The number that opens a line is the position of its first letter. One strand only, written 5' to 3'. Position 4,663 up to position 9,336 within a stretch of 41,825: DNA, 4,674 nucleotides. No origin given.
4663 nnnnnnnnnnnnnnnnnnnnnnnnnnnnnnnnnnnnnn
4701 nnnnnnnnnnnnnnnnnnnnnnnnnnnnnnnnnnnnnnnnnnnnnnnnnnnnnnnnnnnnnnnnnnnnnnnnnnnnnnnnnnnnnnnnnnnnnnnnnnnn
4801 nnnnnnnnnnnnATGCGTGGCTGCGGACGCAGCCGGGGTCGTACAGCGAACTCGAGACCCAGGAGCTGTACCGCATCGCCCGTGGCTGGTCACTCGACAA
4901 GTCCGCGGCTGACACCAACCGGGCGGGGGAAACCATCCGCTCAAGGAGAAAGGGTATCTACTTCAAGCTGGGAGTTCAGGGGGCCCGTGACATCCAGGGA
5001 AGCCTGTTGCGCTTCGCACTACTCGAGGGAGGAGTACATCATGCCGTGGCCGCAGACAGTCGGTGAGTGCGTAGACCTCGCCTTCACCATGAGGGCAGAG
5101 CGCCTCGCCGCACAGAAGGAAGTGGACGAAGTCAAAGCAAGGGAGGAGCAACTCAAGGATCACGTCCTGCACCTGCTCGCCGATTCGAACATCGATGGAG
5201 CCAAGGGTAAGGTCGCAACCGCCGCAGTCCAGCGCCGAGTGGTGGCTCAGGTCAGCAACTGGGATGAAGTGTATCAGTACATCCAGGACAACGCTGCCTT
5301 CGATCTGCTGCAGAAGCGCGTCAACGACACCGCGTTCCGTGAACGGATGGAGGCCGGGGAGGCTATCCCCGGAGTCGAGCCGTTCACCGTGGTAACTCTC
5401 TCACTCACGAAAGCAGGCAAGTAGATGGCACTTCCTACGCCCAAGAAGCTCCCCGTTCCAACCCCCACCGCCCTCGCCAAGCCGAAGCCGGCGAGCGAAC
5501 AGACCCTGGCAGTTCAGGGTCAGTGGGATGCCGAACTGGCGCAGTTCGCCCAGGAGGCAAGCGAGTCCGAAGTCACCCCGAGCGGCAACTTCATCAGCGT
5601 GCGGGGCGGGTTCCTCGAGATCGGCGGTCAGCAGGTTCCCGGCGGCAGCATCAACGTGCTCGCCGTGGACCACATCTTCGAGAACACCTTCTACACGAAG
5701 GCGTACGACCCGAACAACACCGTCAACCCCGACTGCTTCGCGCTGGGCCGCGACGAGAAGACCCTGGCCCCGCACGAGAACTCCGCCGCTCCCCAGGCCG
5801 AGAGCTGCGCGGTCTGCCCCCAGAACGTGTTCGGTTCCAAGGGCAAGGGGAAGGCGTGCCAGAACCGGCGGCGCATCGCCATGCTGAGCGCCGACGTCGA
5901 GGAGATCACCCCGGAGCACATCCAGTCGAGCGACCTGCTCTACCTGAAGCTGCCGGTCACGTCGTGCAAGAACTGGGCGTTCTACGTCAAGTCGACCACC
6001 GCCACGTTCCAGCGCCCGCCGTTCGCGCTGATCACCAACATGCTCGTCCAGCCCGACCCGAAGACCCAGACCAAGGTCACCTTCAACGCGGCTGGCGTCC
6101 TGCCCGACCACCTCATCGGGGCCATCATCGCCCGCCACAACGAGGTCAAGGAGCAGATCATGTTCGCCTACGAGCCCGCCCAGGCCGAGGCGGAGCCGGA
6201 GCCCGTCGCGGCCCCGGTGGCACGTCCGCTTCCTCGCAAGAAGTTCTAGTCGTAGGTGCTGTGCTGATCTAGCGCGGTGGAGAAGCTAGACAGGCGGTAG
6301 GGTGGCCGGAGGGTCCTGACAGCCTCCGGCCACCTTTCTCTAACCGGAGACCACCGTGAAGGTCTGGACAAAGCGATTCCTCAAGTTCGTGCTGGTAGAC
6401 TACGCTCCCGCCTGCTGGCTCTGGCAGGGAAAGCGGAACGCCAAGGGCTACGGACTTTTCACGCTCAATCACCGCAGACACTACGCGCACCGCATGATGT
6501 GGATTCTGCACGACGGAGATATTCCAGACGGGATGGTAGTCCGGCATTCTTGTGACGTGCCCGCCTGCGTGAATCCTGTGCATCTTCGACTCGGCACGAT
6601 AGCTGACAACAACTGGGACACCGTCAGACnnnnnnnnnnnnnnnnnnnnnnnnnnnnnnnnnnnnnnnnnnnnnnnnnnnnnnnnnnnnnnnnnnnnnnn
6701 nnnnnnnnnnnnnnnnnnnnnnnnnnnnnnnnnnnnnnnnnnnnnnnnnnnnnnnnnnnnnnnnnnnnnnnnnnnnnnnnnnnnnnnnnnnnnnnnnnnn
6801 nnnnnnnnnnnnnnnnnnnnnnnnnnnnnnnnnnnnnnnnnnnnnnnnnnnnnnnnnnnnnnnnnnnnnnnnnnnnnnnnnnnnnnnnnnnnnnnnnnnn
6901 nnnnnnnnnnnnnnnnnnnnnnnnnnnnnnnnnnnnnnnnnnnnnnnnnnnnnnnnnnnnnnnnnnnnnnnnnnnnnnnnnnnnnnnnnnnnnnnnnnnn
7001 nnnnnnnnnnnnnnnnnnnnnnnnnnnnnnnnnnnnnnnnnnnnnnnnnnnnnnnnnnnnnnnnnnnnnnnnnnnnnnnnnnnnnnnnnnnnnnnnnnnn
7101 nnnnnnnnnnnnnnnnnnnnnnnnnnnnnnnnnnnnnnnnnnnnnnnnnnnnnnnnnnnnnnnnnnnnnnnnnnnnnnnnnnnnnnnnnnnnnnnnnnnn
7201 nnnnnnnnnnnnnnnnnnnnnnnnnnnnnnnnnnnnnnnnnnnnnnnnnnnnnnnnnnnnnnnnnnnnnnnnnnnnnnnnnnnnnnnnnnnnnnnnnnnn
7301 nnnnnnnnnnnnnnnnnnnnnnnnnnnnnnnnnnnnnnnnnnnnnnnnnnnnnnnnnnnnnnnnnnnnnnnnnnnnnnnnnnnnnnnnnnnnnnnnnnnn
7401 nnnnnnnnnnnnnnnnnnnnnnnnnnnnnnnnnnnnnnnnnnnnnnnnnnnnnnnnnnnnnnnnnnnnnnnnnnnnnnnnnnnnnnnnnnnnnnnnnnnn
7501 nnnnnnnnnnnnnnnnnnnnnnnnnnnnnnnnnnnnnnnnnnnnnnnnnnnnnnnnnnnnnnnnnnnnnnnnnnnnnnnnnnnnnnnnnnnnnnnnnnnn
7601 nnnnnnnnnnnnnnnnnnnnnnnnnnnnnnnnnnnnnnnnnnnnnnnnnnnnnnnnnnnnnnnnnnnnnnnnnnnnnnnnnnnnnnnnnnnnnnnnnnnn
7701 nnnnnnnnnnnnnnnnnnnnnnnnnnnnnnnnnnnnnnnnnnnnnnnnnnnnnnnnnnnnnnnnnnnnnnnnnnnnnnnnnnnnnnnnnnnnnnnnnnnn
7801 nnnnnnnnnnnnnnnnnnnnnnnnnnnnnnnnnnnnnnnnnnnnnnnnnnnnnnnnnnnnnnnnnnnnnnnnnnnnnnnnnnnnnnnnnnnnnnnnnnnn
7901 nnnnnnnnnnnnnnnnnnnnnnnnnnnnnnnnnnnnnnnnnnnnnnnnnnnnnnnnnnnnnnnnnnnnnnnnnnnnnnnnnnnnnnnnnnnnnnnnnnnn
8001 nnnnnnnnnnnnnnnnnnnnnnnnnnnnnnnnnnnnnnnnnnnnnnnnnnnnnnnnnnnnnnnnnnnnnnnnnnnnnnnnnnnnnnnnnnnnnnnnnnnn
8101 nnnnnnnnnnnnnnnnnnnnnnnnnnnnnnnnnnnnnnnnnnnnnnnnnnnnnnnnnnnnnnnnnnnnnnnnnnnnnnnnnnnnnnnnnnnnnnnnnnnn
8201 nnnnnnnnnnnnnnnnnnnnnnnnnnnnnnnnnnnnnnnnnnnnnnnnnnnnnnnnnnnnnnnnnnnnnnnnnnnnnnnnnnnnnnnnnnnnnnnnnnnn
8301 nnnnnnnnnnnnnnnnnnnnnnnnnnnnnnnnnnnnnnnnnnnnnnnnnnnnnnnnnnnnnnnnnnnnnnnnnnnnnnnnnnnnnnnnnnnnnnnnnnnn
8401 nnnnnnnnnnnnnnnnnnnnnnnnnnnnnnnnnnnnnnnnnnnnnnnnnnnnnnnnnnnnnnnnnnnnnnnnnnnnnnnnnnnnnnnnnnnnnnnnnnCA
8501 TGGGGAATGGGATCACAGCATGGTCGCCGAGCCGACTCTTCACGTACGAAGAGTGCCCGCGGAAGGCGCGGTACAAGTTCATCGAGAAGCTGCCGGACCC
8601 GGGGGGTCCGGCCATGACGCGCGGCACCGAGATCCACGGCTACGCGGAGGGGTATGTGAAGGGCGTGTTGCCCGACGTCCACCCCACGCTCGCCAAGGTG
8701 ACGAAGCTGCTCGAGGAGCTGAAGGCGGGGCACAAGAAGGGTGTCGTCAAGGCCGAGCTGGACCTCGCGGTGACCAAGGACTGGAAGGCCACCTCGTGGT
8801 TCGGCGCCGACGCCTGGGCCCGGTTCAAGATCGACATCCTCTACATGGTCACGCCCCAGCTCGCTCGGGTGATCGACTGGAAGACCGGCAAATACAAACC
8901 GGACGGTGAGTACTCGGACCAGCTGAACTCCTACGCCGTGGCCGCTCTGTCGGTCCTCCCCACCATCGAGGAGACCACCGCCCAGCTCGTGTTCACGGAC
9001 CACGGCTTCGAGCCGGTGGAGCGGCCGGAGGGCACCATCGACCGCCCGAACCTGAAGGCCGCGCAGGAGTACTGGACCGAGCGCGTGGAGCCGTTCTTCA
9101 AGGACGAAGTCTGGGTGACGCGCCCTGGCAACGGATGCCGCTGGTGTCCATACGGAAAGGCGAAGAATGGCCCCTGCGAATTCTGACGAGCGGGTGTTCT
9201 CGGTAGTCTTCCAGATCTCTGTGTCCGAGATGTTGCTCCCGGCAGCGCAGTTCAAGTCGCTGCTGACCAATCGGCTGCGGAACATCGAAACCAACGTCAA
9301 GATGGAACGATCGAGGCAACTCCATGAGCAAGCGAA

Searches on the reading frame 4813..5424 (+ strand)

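Call 102: search_protein_families(library=pfam, proteins=[window:4813-5424:+], max_evalue=0.01)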
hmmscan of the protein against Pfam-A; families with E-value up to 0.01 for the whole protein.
window:4813-5424:+ (203 aa): 2 families
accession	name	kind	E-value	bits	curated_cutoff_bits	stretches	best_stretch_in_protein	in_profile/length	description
PF23984.1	DUF7307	-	4.4e-06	27.1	27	1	86-192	5-118/129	Pam3 gp33-like protein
PF05565.16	Sipho_Gp157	-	0.0054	17.2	28.6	1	93-189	61-152/162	Siphovirus Gp157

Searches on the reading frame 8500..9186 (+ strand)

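Call 25: search_protein_families(library=pfam, proteins=[window:8500-9186:+], max_evalue=0.01)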
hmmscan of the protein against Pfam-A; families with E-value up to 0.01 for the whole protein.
window:8500-9186:+ (228 aa): 2 families
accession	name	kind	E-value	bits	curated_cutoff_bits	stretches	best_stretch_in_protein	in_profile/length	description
PF12705.13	PDDEXK_1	-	1.2e-17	65.1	22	1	8-218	2-242/247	PD-(D/E)XK nuclease superfamily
PF10926.14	DUF2800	-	0.00075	19.2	21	0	112-156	123-167/368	Protein of unknown function (DUF2800)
